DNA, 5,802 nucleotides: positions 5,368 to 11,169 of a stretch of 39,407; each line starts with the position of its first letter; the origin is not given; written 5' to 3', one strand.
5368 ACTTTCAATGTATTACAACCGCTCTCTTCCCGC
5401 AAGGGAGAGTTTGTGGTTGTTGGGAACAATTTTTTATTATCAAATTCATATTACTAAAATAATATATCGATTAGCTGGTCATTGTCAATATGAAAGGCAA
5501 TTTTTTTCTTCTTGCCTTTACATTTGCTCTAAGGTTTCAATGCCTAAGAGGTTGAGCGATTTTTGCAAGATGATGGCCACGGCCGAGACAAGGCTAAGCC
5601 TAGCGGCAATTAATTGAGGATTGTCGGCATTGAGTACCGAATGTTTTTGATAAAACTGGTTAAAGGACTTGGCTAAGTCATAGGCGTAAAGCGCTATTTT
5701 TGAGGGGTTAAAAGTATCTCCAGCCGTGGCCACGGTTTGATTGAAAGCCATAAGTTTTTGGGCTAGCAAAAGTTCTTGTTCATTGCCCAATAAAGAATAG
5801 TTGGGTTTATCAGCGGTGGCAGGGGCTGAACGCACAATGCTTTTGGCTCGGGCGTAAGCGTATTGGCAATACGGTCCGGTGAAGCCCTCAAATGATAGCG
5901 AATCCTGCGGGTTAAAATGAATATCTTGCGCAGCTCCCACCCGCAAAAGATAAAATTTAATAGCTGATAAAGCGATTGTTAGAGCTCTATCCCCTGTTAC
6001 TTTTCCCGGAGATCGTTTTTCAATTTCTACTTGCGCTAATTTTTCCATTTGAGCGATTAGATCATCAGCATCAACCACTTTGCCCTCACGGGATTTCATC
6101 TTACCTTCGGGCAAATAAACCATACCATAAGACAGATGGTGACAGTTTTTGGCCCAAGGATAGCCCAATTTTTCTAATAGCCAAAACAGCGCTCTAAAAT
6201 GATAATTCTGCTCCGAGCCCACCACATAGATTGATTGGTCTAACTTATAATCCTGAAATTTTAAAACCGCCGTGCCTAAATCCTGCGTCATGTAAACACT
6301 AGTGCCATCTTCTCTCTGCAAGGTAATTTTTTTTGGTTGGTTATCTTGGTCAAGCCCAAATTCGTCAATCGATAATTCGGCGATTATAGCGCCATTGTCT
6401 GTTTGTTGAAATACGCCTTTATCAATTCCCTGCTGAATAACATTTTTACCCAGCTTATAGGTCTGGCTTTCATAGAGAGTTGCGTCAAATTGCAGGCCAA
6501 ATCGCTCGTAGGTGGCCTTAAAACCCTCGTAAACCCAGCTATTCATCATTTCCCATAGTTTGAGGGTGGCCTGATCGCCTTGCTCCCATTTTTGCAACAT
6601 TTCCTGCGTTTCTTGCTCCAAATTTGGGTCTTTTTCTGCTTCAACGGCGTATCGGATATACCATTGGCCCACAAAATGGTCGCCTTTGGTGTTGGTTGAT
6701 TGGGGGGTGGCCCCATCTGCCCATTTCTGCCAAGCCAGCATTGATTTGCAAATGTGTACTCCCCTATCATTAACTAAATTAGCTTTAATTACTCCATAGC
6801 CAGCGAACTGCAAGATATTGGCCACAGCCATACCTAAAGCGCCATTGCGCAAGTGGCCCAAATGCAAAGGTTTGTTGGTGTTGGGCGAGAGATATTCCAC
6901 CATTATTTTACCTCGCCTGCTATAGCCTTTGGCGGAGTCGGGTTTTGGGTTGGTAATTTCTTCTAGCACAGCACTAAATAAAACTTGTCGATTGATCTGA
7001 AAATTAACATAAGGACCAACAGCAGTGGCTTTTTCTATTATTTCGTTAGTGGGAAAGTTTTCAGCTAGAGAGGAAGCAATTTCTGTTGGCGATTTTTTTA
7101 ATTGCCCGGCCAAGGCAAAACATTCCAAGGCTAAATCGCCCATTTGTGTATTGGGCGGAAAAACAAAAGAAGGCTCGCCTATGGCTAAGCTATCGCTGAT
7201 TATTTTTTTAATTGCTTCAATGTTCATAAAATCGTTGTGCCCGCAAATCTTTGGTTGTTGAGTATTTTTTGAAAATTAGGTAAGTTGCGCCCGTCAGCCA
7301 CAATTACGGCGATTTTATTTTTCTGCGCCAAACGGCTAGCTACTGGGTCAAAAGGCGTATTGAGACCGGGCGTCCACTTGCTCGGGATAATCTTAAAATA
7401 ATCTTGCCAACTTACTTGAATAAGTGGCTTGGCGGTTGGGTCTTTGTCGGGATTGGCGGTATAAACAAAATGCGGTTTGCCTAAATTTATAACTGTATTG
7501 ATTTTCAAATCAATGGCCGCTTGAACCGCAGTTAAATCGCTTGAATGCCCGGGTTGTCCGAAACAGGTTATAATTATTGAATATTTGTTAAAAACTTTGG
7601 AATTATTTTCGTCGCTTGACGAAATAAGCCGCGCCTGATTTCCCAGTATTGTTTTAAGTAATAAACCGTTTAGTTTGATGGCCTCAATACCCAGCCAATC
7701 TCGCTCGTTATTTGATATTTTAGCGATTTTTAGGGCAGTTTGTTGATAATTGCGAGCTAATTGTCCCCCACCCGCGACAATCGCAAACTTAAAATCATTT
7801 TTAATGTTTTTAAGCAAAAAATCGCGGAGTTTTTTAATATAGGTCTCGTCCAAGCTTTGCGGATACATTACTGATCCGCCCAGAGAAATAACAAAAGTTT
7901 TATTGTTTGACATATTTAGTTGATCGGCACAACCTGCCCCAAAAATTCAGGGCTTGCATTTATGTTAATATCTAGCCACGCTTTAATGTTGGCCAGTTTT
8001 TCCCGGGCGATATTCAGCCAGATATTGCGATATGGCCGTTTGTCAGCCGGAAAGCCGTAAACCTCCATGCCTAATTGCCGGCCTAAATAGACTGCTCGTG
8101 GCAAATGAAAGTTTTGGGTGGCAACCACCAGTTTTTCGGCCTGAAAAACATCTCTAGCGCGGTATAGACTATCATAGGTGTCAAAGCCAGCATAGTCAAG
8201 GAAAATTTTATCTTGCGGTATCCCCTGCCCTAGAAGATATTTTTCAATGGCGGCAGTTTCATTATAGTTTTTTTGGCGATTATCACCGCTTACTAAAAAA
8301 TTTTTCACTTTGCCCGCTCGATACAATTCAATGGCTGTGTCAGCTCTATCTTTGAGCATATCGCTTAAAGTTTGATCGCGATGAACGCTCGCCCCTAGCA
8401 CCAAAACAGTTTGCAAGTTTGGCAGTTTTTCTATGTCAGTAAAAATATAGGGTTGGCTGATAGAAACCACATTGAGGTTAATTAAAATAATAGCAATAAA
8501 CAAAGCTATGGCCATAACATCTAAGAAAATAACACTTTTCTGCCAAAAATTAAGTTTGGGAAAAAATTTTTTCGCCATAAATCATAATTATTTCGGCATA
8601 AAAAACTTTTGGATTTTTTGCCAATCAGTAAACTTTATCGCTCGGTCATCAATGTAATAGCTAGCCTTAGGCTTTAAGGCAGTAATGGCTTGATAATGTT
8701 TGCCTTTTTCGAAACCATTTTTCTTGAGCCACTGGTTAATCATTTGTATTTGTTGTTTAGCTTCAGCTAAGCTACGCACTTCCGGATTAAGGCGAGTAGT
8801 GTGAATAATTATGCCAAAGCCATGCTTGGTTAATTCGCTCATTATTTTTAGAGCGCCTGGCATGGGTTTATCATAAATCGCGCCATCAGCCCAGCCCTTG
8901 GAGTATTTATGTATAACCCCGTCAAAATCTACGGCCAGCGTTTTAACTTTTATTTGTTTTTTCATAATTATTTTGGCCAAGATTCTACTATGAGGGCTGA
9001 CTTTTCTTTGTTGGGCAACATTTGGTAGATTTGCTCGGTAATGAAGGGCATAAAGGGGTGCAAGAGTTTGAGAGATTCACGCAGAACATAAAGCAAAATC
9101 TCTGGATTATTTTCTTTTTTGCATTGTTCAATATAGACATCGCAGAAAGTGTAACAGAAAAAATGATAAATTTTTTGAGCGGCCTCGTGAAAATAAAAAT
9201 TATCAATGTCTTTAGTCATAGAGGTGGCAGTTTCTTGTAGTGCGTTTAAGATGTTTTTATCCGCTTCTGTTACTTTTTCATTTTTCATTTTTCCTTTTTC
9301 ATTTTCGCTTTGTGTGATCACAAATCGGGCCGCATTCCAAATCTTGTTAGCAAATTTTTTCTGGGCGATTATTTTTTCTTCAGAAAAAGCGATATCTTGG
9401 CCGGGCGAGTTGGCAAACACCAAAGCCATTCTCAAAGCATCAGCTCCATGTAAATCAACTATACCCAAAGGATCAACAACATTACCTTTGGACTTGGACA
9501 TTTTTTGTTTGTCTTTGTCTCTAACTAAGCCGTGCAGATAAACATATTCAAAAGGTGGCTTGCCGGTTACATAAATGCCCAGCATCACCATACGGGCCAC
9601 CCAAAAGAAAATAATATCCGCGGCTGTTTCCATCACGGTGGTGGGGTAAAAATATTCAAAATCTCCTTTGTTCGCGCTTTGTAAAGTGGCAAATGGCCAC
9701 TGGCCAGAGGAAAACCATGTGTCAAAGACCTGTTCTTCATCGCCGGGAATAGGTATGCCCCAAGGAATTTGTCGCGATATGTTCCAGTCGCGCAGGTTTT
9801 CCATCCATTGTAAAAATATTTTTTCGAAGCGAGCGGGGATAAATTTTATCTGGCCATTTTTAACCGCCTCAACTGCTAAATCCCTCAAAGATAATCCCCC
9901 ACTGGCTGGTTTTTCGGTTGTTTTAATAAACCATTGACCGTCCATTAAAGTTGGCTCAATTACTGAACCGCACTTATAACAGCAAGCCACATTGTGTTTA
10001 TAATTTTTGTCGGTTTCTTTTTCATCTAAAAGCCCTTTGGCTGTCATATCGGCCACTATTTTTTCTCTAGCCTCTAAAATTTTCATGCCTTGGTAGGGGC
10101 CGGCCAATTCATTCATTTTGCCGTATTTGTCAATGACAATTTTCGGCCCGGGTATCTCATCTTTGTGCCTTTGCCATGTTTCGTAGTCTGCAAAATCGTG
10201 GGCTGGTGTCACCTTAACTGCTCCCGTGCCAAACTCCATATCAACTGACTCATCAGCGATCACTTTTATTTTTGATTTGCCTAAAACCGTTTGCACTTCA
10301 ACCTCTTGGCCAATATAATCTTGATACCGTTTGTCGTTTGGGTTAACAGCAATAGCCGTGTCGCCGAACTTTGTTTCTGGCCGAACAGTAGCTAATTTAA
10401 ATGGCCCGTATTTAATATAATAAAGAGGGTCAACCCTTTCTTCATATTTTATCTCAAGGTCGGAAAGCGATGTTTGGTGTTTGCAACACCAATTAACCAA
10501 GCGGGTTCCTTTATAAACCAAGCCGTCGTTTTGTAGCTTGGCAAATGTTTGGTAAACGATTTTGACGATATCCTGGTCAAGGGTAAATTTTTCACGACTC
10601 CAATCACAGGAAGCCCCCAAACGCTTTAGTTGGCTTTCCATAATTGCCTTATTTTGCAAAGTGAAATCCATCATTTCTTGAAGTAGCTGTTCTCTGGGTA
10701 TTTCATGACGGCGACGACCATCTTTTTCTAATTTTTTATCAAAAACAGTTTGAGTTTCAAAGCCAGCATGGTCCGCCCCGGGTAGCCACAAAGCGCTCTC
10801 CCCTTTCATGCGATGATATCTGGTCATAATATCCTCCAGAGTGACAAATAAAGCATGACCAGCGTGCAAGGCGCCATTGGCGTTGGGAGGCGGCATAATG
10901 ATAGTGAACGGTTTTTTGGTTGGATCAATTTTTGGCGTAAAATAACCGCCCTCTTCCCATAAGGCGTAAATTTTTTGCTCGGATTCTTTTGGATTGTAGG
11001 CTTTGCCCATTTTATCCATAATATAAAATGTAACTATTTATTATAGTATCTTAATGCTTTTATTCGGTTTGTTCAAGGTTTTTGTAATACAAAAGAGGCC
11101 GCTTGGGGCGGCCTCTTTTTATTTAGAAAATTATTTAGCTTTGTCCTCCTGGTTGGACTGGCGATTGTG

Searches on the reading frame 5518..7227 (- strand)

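Call 45: search_protein_families(library=pfam, proteins=[window:5518-7227:-], max_evalue=0.001)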
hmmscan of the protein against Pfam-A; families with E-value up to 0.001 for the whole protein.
window:5518-7227:- (569 aa): 3 families
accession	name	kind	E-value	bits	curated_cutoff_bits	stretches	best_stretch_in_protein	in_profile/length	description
PF00750.26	tRNA-synt_1d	-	1.1e-42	146.8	23.3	1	103-425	17-334/349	tRNA synthetases class I (R), catalytic domain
PF05746.21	DALR_1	-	5.3e-32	110.8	22.3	1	455-569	2-117/117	DALR anticodon binding domain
PF03485.21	Arg_tRNA_synt_N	-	1.4e-15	58.1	21.5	1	5-77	10-84/85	Arginyl tRNA synthetase N terminal domain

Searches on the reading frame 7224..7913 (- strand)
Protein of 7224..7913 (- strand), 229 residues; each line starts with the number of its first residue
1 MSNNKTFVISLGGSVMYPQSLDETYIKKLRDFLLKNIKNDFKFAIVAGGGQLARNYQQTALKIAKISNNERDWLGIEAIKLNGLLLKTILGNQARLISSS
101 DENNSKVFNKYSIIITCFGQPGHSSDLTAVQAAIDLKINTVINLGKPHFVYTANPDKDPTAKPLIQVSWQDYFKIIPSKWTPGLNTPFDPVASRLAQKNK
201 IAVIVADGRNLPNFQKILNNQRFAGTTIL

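Call 45: search_protein_families(library=pfam, proteins=[window:7224-7913:-], max_evalue=0.001)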
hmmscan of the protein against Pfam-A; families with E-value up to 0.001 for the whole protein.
window:7224-7913:- (229 aa): 1 family
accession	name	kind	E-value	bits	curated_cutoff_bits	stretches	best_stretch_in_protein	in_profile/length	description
PF00696.33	AA_kinase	-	4.9e-18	66.2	24.9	1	5-207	1-234/234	Amino acid kinase family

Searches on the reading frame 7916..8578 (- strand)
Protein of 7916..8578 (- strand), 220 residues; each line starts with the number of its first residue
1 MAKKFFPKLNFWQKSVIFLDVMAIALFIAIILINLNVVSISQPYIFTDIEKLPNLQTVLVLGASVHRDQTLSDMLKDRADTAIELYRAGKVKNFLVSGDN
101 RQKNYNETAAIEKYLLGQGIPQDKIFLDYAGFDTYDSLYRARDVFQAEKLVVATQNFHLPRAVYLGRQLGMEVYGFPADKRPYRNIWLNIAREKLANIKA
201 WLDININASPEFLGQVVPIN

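Call 45: search_protein_families(library=pfam, proteins=[window:7916-8578:-], max_evalue=0.001)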
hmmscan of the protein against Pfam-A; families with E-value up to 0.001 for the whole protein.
window:7916-8578:- (220 aa): 1 family
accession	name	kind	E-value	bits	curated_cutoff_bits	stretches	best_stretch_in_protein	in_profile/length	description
PF02698.23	DUF218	-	6.2e-25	88.1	27.6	1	57-186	2-110/133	DUF218 domain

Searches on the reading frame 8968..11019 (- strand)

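Call 45: search_protein_families(library=pfam, proteins=[window:8968-11019:-], max_evalue=0.001)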
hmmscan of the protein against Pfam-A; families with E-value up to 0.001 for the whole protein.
window:8968-11019:- (683 aa): 5 families
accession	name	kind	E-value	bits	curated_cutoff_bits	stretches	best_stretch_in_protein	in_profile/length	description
PF00133.28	tRNA-synt_1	-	2.4e-114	382.8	22.7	2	16-425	1-244/414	tRNA synthetases class I (I, L, M and V)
PF09334.17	tRNA-synt_1g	-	1.5e-28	100.1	20.1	2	394-561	206-384/391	tRNA synthetases class I (M)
PF08264.19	Anticodon_1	-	7.9e-26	91.1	25.1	1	587-683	1-106/148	Anticodon-binding domain of tRNA ligase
PF01921.24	tRNA-synt_1f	-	0.00021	20.8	27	1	486-575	264-345/360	tRNA synthetases class I (K)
PF13603.12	tRNA-synt_1_2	-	0.00081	19.4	25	0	246-295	93-140/185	Leucyl-tRNA synthetase, editing domain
